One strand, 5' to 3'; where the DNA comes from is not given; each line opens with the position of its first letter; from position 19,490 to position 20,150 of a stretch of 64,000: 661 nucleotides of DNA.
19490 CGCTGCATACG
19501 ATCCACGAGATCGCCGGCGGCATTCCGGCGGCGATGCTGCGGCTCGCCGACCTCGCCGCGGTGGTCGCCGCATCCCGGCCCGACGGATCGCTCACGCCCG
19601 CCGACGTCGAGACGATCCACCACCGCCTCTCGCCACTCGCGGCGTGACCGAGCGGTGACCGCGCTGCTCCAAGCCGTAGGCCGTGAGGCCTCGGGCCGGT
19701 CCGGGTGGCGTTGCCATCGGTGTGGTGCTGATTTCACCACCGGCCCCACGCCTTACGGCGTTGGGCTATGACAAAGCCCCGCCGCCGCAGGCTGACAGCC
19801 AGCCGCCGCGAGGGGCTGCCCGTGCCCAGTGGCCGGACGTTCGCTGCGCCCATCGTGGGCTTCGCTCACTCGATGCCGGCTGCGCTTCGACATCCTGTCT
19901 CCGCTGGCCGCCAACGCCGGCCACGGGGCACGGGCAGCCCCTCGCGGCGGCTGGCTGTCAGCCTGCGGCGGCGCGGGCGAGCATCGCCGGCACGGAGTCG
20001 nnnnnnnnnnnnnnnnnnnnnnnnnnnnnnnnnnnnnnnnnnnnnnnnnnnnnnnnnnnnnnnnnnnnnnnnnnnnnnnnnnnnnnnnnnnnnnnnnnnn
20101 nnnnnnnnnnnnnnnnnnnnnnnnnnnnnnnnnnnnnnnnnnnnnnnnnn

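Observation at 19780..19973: R1: family of GC-rich palindromic intergenic elements; archetype with 48-bp perfect inverted arms engulfing a gene's stop codon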

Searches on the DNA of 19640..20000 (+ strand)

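Call 47: search_rna_families(source=window, start=19640, end=20000, threshold=evalue, max_evalue=10)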
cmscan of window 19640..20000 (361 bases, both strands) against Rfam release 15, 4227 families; matches with E-value up to 10: 7.
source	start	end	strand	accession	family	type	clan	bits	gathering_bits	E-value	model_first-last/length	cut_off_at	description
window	19781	19972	+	RF04104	MIR918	Gene; miRNA;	-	51.8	268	2.7e-08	1-265/265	no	MIR918 microRNA precursor family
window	19780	19973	-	RF04104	MIR918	Gene; miRNA;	-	51.4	268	3.3e-08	1-265/265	no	MIR918 microRNA precursor family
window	19758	19832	+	RF03841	mir-8941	Gene; miRNA;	-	19.8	80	0.9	1-84/84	no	mir-8941 microRNA precursor family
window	19674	19758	+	RF03134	S6-S18-Chlorobi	Cis-reg; leader;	-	15.8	47.4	2.9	1-76/76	no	S6-S18-Chlorobi ribosomal protein leader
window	19743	19776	-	RF01343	CRISPR-DR33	Gene; CRISPR;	-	14.4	39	4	1-37/37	no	CRISPR RNA direct repeat element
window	19751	19792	+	RF03479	mir-324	Gene; miRNA;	-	13.2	70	5.7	22-64/83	no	mir-324 microRNA precursor family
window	19745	19793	+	RF01687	Acido-Lenti-1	Gene; sRNA;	-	12.6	37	2.2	1-46/46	no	Acido-Lenti-1 RNA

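Call 75: build_rna_model(alignment_id=A2, structure=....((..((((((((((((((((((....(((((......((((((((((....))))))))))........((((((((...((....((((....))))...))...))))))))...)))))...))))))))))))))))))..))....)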
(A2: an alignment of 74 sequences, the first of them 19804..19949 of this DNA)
Model R1 built from alignment A2 (74 sequences, 155 columns); structure: as given.
model positions 148; base pairs 49; branch points 1; effective number of sequences 1.17; information 0.591 bits per position. Calibrated on 0.2 Mb of random sequence (short: E-values are rough).
structure used (alignment columns):
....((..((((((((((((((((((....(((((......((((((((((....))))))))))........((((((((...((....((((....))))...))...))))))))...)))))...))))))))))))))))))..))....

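Call 76: search_with_rna_model(model_id=R1, source=window, max_evalue=1, filters=off)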
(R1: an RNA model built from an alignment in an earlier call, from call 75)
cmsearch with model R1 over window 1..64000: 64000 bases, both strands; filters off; matches with E-value up to 1: 35.
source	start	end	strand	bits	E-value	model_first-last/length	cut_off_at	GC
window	48397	48543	+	132.2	1.7e-27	1-148/148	no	0.73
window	19804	19949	+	128.2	1.3e-26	1-148/148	no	0.76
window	32170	32314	-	126.4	3.3e-26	1-148/148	no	0.69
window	25381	25527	-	125.3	5.9e-26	1-148/148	no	0.78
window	31954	32099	+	124.8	7.5e-26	1-148/148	no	0.73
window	25537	25652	-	46.3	2.1e-08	15-134/148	no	0.72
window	32170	32314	+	42.3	1.6e-07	1-148/148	no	0.69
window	48397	48543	-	38.6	1.1e-06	1-148/148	no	0.73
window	19804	19949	-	36.6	3e-06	1-148/148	no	0.76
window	31954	32099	-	29.9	9.2e-05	1-148/148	no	0.73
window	25381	25527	+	27.6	0.0003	1-148/148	no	0.78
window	59051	59098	+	19.6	0.018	1-148/148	no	0.77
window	47379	47521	+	18.7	0.029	1-148/148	no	0.63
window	59051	59098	-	16.1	0.11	1-148/148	no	0.77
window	37707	37825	+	15.9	0.12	1-148/148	no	0.68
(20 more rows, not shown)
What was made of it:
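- The window has 5 full copies and 1 truncated copy (call 76).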

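Call 77: search_with_rna_model(model_id=R1, sources=[L001, L002, L003, L004, L005, L006, L007, L008, L009, L010, L011, L012, L013, L014, L015, L016, L017, L018, L019, L020, L021, L022, L023, L024, L025, L026, L027, L028, L029, L030, L031, L032, L033, L034, L035, L036, L037, L038, L039, L040, L041, L042, L043, L044, L045, L046, L047, L048, L049, L050, L051, L052, L053, L054, L055, L056, L057, L058, L059, L060, L061, L062, L063, L064, L065, L066, L067, L068, L069, L070, L071, L072, L073, L074, L075, L076, L077, L078, L079, L080, L081, L082, L083, L084, L085, L086, L087, L088, L089, L090, L091, L092, L093, L094, L095, L096, L097, L098, L099, L100], max_evalue=0.0001)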
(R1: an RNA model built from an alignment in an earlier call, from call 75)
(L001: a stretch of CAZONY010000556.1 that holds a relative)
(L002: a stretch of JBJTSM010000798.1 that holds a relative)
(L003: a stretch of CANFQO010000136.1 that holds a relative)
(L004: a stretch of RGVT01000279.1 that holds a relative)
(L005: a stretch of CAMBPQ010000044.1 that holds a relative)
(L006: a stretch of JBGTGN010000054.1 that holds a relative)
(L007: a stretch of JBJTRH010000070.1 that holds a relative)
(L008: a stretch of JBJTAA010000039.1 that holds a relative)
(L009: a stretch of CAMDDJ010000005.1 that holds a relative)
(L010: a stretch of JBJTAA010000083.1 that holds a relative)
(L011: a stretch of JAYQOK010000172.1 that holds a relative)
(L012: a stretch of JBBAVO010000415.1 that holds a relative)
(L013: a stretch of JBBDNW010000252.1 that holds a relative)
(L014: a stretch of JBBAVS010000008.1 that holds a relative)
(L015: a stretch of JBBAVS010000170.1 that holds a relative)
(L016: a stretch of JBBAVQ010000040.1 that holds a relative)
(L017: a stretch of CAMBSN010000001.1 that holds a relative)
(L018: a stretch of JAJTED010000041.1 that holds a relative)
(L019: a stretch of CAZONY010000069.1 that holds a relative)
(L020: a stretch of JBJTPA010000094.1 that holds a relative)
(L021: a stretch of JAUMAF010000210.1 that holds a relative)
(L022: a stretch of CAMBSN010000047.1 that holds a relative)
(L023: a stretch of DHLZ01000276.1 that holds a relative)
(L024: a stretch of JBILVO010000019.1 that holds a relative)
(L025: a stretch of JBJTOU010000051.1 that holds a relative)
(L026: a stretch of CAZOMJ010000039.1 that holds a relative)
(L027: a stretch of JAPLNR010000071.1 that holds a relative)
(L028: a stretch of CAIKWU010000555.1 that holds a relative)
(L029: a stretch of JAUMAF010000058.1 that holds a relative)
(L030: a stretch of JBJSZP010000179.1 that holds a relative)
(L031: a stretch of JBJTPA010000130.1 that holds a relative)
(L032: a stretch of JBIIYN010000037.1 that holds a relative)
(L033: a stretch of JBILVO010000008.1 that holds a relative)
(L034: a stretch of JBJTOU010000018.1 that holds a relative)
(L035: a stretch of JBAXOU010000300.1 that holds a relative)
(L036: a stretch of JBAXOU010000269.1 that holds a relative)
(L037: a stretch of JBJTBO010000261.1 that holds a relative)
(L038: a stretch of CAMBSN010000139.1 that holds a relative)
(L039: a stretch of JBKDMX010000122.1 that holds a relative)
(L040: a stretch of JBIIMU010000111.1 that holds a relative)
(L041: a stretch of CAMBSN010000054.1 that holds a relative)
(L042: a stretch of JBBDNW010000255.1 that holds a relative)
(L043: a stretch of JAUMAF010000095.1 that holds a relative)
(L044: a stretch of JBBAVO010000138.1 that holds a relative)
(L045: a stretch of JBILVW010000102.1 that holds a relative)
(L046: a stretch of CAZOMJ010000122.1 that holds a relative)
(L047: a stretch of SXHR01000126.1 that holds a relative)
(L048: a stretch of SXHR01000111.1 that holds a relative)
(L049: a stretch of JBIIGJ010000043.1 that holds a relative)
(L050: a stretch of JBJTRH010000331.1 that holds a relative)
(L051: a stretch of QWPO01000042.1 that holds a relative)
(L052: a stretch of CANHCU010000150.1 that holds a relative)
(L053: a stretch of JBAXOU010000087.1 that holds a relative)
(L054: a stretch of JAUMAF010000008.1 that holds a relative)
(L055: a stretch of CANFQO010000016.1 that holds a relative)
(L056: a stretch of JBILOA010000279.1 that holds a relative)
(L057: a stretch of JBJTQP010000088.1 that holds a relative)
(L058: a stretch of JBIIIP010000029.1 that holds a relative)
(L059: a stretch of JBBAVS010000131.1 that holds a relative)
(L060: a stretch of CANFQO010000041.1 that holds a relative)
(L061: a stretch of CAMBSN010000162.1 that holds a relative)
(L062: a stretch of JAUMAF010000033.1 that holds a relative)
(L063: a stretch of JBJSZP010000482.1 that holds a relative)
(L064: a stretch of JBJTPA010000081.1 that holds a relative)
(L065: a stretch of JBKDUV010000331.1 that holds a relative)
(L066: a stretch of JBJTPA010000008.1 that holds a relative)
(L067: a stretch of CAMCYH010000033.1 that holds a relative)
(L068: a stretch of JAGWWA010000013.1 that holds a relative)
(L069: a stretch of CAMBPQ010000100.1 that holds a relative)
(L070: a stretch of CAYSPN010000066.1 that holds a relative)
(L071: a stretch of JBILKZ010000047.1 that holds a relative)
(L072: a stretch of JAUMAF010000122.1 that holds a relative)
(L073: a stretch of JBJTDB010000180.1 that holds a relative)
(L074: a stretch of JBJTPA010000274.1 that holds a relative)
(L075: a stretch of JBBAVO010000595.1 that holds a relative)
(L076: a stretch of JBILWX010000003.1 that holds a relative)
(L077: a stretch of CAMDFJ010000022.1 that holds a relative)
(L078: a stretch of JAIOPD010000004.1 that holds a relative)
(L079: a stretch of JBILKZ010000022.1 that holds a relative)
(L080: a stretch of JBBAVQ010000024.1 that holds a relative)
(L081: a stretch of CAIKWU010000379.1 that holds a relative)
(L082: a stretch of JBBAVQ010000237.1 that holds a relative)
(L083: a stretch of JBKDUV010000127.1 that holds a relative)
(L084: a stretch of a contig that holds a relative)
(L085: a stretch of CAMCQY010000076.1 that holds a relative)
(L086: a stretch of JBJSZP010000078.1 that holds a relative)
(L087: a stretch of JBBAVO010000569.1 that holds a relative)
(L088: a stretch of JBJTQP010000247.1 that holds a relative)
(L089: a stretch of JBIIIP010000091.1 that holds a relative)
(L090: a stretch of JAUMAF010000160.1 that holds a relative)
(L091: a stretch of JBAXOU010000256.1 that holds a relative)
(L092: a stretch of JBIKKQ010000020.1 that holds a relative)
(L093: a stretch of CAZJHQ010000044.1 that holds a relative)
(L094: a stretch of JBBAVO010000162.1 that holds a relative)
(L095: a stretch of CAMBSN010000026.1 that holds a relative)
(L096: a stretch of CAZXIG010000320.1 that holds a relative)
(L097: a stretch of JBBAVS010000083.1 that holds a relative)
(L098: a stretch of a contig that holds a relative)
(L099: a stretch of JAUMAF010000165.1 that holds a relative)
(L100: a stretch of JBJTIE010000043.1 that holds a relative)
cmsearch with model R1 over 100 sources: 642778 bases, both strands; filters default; matches with E-value up to 0.0001: 148.
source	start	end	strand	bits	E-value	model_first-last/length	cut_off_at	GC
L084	139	285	-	157.2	4.8e-32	1-148/148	no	0.7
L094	1015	1161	-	156.9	5.6e-32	1-148/148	no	0.7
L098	6752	6898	+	153.1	3.9e-31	1-148/148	no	0.69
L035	1786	1933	+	150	1.9e-30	1-148/148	no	0.72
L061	69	216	-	148.7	3.8e-30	1-148/148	no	0.72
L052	3974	4118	-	148.6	3.9e-30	1-148/148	no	0.71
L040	525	673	-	148.5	4.2e-30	1-148/148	no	0.77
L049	5792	5939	-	147.9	5.6e-30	1-148/148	no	0.7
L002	5827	5976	+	146.7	1e-29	1-148/148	no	0.66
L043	690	838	-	146.1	1.4e-29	1-148/148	no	0.75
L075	881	1025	+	146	1.5e-29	1-148/148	no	0.71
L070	667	813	+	145.2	2.3e-29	1-148/148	no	0.69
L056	3431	3578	+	144.6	3e-29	1-148/148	no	0.7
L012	676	822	-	144.1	4e-29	1-148/148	no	0.72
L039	7713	7859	+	144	4e-29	1-148/148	no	0.73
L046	2047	2193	+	143.9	4.3e-29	1-148/148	no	0.69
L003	2554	2702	-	143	6.8e-29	1-148/148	no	0.68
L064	2005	2151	-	142.5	8.9e-29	1-148/148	no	0.72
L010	5494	5641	+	142.1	1.1e-28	1-148/148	no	0.72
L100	5577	5724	-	142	1.2e-28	1-148/148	no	0.72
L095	1102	1250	+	141.2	1.7e-28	1-148/148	no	0.69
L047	5168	5315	-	141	1.9e-28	1-148/148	no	0.72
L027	378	523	-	140.9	2e-28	1-148/148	no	0.66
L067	3861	4009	+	140.9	2e-28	1-148/148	no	0.73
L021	3586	3733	+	140.9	2e-28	1-148/148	no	0.74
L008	274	421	-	140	3.2e-28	1-148/148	no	0.72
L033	7459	7606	-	139.6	3.9e-28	1-148/148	no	0.71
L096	2509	2658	+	139.4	4.4e-28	1-148/148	no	0.69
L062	2407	2554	+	139.4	4.4e-28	1-148/148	no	0.72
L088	5443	5589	+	139.2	4.8e-28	1-148/148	no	0.73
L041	3008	3155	-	138.6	6.5e-28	1-148/148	no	0.72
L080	2092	2239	-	138.4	7.1e-28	1-148/148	no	0.74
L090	901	1048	-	138.2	8e-28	1-148/148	no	0.74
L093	5344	5492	+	138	8.7e-28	1-148/148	no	0.7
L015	6565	6713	+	137.7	1e-27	1-148/148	no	0.74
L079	4669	4816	-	137.1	1.4e-27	1-148/148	no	0.71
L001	211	358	+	136.7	1.7e-27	1-148/148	no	0.75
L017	1092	1239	-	136.4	2e-27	1-148/148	no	0.73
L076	4065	4211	+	136.2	2.3e-27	1-148/148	no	0.73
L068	4094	4239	+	135.7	2.9e-27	1-148/148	no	0.73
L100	2998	3148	+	135.4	3.4e-27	1-148/148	no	0.71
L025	5747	5893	+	135.4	3.4e-27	1-148/148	no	0.69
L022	801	949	+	134.9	4.3e-27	1-148/148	no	0.75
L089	2258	2405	-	134.8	4.6e-27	1-148/148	no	0.76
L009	4766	4912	+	134.3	5.9e-27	1-148/148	no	0.72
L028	263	410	-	133.4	9.5e-27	1-148/148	no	0.71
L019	7842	7989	+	132.7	1.3e-26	1-148/148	no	0.72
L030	1364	1512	-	132.6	1.4e-26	1-148/148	no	0.7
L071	7323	7495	+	131.4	2.6e-26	1-148/148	no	0.69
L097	3480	3626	+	131.2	2.9e-26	1-148/148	no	0.77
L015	157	302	+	131.1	3e-26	1-148/148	no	0.72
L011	6410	6557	+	130.8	3.6e-26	1-148/148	no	0.71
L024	358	505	-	130.5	4.1e-26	1-148/148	no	0.74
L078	5335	5482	+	130.4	4.3e-26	1-148/148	no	0.76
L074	3405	3553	+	129.3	7.6e-26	1-148/148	no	0.73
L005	5240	5388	+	129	8.8e-26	1-148/148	no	0.74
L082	104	253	-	128.7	1e-25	1-148/148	no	0.76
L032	1180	1329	-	128.4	1.2e-25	1-148/148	no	0.71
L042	1259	1406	+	128.3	1.2e-25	1-148/148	no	0.75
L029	248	395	+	126.9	2.6e-25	1-148/148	no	0.72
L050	62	209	-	125.6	5.1e-25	1-148/148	no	0.73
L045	254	403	-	125.6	5.1e-25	1-148/148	no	0.71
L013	2054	2200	+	125.5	5.3e-25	1-148/148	no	0.76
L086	964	1111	+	124.9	7.1e-25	1-148/148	no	0.73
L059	2295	2443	+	124.4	9.1e-25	1-148/148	no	0.74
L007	1377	1522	+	124.2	1.1e-24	1-148/148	no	0.73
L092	5787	5935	+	123.9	1.2e-24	1-148/148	no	0.72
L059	6054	6199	-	123.6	1.4e-24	1-148/148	no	0.74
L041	7117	7262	-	123.5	1.4e-24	1-148/148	no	0.72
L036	3888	4033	+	123.1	1.9e-24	1-148/148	no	0.71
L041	6926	7071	-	123.1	1.9e-24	1-148/148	no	0.73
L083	1705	1854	+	121.5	4e-24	1-148/148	no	0.7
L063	1996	2142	+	120.2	8e-24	1-148/148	no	0.72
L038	6522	6667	-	119.2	1.3e-23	1-148/148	no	0.73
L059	90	237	-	118.6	1.8e-23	1-148/148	no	0.77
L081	1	132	-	117.8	2.8e-23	1-131/148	3'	0.76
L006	1413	1559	-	115.9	7.2e-23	1-148/148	no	0.66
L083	3480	3627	+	115.3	9.9e-23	1-148/148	no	0.76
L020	1735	1881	+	114.9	1.2e-22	1-148/148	no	0.71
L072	542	687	+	114.6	1.4e-22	1-148/148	no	0.75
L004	1165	1311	-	114.3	1.6e-22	1-148/148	no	0.72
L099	991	1164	-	113.2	2.9e-22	1-148/148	no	0.72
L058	5031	5175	+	111.4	7.2e-22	1-148/148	no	0.74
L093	816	962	+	110.2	1.3e-21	1-148/148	no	0.71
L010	5708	5854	-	109.3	2.1e-21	1-148/148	no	0.69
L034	2862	3009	-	108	4.1e-21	1-148/148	no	0.74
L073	173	320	-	104.8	2.1e-20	1-148/148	no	0.77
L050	7556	7731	-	102.4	7.4e-20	1-148/148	no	0.74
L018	4240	4397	+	102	8.7e-20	1-148/148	no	0.74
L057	3101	3274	+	101.4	1.2e-19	1-148/148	no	0.73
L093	983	1132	-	101.1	1.4e-19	1-148/148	no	0.69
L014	104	277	+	99.1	3.9e-19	1-148/148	no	0.72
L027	6440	6659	-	98.9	4.3e-19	1-148/148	no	0.7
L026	2747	2852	-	98.8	4.5e-19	1-148/148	no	0.71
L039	2487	2653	-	98.7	4.8e-19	1-148/148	no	0.72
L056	1513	1661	+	98.5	5.3e-19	1-148/148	no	0.71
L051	3956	4128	-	97.6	8.6e-19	1-148/148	no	0.75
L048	4734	4846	+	93.4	7e-18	1-113/148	3'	0.71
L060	7382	7603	-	88.5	9e-17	1-148/148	no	0.72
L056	3647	3779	-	88.1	1.1e-16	15-148/148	5'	0.64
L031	7508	7618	+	87.8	1.3e-16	1-110/148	3'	0.74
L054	1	139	-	80.8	4.5e-15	1-140/148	3'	0.72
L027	139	357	+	78.8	1.3e-14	1-148/148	no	0.74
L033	6516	6622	+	73.1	2.3e-13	1-148/148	no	0.73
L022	3609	3831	-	71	6.8e-13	1-148/148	no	0.74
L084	1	81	+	70.7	7.9e-13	67-148/148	5'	0.68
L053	1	100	-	66.6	6.3e-12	1-99/148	3'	0.72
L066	336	468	-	62.9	4.4e-11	1-148/148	no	0.75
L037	3443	3524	-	53.8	4.5e-09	33-115/148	no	0.72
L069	1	60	-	51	1.9e-08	1-60/148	3'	0.77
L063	85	217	-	50.7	2.2e-08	1-148/148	no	0.71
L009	4766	4912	-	50.5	2.4e-08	1-148/148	no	0.72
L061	4738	4811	-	48.9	5.5e-08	74-148/148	5'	0.7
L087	1234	1295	+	48.2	8.1e-08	1-61/148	3'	0.77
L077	388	492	-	47.6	1.1e-07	1-148/148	no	0.74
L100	5577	5724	+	47.6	1.1e-07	1-148/148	no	0.72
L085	1954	2032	+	46.7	1.7e-07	1-121/148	3'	0.75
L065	383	523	-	44.7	4.9e-07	1-148/148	no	0.72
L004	1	94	-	44.6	4.9e-07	1-95/148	3'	0.74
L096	2509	2658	-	44.6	5.1e-07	1-148/148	no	0.69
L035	1786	1933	-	44.1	6.5e-07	1-148/148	no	0.72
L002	5827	5976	-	43.8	7.4e-07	1-148/148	no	0.66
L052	3974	4118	+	43.3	9.7e-07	1-148/148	no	0.71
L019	7842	7989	-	41.4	2.6e-06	1-148/148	no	0.72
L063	1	71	+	41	3.2e-06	77-148/148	5'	0.72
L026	2747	2852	+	40.6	3.9e-06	1-148/148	no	0.71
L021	3586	3733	-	40.5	4.2e-06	1-148/148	no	0.74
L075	881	1025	-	39.8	5.8e-06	1-148/148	no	0.71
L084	139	285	+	39.6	6.6e-06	1-148/148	no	0.7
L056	3431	3578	-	39.3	7.5e-06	1-148/148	no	0.7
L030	1364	1512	+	39.1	8.3e-06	1-148/148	no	0.7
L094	1015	1161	+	38.9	9.3e-06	1-148/148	no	0.7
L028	263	410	+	38.5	1.2e-05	1-148/148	no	0.71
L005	5240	5388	-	38.5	1.2e-05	1-148/148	no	0.74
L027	378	523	+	38.4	1.2e-05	1-148/148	no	0.66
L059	2295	2443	-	38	1.5e-05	1-148/148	no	0.74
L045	254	403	+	37.8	1.6e-05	1-148/148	no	0.71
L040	525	673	+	37.7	1.7e-05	1-148/148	no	0.77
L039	2266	2466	+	37.3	2.1e-05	1-148/148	no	0.69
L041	3008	3155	+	36.9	2.6e-05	1-148/148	no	0.72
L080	2092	2239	+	36.8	2.7e-05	1-148/148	no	0.74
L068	4094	4239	-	36.4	3.3e-05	1-148/148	no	0.73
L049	5792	5939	+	36.1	3.9e-05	1-148/148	no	0.7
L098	6752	6898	-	35.7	4.8e-05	1-148/148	no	0.69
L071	7323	7495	-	35.4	5.7e-05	1-148/148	no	0.69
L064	2005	2151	+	35.2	6.3e-05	1-148/148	no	0.72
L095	1102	1250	-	34.6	8.5e-05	1-148/148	no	0.69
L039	7713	7859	-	34.5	9e-05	1-148/148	no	0.73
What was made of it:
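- On REPIN-RAYT: Whole units are the repeated entity (call 77).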
